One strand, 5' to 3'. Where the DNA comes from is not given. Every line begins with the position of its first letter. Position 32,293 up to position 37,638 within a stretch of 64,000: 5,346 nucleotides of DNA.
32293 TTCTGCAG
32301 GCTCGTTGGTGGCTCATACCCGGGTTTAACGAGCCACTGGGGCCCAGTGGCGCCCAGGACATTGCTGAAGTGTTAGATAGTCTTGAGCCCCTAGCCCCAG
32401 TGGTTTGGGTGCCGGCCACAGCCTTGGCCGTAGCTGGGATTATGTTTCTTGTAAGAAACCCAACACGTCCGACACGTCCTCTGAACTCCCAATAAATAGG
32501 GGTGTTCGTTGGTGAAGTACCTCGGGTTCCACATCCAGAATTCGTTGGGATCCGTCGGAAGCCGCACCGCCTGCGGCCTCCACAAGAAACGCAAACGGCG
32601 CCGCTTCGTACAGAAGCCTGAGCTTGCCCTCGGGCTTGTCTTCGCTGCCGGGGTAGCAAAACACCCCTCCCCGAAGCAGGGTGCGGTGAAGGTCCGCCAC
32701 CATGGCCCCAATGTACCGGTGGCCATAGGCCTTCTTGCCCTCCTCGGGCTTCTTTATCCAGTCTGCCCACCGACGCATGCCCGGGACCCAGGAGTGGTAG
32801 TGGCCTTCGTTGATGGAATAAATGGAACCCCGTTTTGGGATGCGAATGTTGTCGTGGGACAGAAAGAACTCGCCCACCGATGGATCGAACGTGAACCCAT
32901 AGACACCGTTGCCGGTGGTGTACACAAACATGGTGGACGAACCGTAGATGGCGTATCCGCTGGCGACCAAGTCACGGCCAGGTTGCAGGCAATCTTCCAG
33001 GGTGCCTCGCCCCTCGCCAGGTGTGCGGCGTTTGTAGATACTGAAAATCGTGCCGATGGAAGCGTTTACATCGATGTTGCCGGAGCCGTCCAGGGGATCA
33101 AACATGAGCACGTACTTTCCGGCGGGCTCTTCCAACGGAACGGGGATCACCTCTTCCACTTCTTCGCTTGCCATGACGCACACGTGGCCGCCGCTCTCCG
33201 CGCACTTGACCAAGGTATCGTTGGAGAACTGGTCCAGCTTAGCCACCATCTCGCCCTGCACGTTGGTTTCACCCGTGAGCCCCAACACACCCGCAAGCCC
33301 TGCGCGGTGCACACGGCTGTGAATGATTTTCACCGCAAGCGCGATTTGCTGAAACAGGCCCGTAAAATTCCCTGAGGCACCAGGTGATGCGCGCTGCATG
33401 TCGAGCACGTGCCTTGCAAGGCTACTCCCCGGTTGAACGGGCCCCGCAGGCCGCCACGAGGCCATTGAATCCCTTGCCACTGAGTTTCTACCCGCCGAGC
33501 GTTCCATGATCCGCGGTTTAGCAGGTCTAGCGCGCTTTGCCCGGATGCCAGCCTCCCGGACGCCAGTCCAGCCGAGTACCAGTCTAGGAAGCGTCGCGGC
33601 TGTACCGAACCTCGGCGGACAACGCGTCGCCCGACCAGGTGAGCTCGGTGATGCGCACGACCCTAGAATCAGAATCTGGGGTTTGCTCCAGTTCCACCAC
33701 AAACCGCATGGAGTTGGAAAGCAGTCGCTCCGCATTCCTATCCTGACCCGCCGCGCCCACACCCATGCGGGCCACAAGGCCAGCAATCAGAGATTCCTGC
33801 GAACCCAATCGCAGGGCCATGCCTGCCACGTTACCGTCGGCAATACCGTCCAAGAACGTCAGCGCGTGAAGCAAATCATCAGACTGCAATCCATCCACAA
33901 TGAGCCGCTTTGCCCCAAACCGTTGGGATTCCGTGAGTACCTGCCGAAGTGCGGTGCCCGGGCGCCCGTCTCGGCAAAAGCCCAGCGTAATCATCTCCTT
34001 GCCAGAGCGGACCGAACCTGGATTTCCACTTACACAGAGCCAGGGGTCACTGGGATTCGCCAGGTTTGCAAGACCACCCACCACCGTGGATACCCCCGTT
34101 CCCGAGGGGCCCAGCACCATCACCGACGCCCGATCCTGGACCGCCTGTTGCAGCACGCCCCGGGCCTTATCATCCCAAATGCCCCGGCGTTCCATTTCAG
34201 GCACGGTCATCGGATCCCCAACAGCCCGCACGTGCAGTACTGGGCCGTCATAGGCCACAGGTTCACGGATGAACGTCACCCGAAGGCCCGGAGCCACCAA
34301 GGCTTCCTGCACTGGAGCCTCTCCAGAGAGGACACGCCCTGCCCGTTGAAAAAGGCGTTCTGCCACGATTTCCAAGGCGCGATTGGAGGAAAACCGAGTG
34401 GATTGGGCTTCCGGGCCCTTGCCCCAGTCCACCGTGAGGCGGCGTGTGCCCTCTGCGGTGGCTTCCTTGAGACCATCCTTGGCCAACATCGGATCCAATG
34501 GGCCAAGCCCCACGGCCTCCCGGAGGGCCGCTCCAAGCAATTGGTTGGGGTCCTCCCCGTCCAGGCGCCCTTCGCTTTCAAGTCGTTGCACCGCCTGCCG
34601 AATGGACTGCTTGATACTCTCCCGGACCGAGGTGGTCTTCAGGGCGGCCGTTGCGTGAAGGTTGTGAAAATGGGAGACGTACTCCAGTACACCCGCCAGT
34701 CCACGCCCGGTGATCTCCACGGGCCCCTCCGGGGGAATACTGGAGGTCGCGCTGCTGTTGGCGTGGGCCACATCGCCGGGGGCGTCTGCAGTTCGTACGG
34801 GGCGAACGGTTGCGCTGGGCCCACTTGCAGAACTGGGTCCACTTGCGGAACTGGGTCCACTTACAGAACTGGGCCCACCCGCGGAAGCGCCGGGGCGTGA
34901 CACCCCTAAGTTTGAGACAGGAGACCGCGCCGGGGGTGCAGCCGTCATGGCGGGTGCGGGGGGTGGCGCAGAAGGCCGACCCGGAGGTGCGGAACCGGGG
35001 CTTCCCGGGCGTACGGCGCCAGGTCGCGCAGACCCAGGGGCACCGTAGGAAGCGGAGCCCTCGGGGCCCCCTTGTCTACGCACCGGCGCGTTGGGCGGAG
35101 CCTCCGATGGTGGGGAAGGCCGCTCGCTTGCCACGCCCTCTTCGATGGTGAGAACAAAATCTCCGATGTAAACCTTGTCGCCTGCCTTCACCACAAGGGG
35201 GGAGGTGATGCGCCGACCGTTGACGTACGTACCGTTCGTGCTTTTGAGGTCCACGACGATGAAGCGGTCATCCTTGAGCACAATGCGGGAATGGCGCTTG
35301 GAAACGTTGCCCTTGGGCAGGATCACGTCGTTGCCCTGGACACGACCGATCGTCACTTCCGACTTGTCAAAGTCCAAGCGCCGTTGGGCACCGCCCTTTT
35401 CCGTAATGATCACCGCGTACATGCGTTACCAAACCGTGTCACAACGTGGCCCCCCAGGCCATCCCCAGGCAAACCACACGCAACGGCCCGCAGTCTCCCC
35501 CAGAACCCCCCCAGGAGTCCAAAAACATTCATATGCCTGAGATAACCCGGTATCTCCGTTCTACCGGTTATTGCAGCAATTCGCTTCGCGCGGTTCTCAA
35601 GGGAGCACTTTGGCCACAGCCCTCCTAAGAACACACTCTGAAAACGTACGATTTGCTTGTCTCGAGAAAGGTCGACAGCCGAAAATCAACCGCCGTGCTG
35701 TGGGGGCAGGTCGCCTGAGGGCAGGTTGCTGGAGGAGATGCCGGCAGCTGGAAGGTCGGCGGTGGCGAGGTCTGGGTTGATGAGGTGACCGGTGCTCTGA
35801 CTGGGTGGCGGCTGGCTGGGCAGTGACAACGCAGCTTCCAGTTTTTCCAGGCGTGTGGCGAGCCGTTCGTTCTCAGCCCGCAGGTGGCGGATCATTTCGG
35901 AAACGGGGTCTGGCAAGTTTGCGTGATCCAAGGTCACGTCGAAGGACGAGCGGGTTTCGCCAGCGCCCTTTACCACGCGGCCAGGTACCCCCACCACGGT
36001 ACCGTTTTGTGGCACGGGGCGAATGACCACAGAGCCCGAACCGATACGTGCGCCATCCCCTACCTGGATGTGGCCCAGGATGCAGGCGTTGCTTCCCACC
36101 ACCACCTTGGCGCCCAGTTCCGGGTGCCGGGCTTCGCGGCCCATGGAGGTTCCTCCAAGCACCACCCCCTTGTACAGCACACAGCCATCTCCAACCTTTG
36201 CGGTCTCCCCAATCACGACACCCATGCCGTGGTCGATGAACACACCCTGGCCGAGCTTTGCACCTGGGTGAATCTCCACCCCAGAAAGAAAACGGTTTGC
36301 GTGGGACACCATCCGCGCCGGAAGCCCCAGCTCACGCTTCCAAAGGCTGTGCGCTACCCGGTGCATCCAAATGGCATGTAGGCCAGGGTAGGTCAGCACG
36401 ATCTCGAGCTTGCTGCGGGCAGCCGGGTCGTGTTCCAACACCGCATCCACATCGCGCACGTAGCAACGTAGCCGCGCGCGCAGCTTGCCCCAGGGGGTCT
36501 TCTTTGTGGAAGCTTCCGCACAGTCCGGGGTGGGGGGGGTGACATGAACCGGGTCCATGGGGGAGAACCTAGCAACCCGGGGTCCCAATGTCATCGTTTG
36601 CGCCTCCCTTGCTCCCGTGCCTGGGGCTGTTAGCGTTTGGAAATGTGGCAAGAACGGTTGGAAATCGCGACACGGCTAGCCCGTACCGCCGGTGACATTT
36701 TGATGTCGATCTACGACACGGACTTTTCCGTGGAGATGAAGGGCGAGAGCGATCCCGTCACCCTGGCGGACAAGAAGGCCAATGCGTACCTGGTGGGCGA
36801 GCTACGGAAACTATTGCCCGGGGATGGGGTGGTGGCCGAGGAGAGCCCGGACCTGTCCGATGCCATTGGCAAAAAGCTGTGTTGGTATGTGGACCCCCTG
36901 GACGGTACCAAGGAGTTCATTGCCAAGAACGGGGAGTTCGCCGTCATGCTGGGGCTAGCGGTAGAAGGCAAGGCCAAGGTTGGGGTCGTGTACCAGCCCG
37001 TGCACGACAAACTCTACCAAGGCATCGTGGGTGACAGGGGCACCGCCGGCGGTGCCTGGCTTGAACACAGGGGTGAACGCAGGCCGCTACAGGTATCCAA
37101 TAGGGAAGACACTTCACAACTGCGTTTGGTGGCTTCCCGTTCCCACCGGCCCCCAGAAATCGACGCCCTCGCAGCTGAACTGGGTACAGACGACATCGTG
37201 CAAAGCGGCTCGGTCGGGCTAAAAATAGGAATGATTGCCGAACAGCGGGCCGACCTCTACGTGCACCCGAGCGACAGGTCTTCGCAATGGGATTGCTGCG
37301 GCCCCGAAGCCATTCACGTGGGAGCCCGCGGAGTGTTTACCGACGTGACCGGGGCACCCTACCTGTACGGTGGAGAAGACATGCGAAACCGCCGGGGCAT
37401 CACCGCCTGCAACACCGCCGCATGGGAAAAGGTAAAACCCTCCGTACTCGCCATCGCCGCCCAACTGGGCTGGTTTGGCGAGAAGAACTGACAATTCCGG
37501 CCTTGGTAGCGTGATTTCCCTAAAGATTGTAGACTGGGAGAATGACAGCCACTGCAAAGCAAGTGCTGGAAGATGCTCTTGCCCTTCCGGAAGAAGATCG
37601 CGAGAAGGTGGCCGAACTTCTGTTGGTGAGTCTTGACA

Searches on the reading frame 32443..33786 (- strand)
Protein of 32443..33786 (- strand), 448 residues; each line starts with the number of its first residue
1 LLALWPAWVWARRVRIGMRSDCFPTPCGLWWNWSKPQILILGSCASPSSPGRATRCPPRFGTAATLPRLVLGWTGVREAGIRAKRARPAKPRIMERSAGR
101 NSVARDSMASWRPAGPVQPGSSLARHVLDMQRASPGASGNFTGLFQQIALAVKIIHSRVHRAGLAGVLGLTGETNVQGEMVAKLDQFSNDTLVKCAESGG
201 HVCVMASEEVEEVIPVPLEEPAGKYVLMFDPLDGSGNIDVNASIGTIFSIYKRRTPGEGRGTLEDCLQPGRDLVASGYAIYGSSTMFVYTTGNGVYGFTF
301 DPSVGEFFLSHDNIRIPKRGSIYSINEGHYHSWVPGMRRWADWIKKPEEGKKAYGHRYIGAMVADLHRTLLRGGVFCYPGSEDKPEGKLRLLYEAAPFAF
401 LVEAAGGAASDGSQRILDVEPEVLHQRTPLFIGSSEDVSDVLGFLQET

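Call 56: search_protein_families(library=pfam, proteins=[window:32443-33786:-], max_evalue=0.001)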
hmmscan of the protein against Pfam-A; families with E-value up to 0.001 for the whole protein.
window:32443-33786:- (448 aa): 2 families
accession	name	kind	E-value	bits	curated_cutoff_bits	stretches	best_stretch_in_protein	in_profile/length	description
PF00316.25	FBPase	-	1.7e-65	220.7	34.8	1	122-311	2-190/191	Fructose-1-6-bisphosphatase, N-terminal domain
PF18913.5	FBPase_C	-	2.3e-46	157.2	27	1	316-442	1-123/127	Fructose-1-6-bisphosphatase, C-terminal domain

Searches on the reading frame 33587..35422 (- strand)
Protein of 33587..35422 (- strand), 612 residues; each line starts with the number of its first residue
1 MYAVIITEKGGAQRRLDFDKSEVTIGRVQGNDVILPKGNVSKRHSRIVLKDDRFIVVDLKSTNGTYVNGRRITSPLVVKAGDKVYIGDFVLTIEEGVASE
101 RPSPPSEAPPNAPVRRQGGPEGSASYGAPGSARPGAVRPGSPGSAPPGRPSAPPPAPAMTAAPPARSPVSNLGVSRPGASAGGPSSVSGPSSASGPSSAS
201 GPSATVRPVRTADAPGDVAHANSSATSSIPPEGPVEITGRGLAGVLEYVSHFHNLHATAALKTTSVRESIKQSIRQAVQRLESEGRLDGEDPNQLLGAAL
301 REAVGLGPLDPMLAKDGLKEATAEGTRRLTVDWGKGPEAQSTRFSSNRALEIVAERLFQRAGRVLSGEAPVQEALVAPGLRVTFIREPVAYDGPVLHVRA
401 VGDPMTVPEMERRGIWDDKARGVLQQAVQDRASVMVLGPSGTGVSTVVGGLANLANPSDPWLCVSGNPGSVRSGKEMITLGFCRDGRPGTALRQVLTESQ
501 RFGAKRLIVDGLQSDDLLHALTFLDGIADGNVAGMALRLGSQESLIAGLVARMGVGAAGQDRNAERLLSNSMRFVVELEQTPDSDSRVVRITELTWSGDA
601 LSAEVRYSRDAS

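Call 56: search_protein_families(library=pfam, proteins=[window:33587-35422:-], max_evalue=0.001)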
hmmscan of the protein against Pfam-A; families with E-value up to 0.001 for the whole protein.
window:33587-35422:- (612 aa): 2 families
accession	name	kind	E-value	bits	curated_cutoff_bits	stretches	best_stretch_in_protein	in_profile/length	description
PF00498.31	FHA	-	8.9e-18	64.9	20.7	1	23-87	1-67/67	FHA domain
PF16697.10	Yop-YscD_cpl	-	3.7e-10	40.4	33.2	1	17-94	13-91/94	Inner membrane component of T3SS, cytoplasmic domain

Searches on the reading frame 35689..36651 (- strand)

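Call 56: search_protein_families(library=pfam, proteins=[window:35689-36651:-], max_evalue=0.001)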
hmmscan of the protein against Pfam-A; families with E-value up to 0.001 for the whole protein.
window:35689-36651:- (321 aa): 1 family
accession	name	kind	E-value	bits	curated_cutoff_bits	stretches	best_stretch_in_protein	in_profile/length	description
PF00132.30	Hexapep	-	6e-13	48.3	27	2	176-210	1-35/36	Bacterial transferase hexapeptide (six repeats)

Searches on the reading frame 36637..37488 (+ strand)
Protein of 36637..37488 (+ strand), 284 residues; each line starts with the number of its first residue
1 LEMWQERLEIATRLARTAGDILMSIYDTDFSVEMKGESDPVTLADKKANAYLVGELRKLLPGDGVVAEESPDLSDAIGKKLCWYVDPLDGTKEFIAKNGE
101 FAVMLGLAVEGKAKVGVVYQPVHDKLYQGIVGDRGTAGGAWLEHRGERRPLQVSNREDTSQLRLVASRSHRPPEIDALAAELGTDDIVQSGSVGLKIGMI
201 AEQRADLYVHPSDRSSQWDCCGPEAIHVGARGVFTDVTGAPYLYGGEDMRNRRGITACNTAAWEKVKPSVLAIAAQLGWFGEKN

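Call 56: search_protein_families(library=pfam, proteins=[window:36637-37488:+], max_evalue=0.001)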
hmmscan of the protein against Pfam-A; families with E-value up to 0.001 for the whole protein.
window:36637-37488:+ (284 aa): 1 family
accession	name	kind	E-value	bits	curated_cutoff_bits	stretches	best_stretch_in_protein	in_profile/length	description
PF00459.30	Inositol_P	-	2e-51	175.5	27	1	4-257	2-253/271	Inositol monophosphatase family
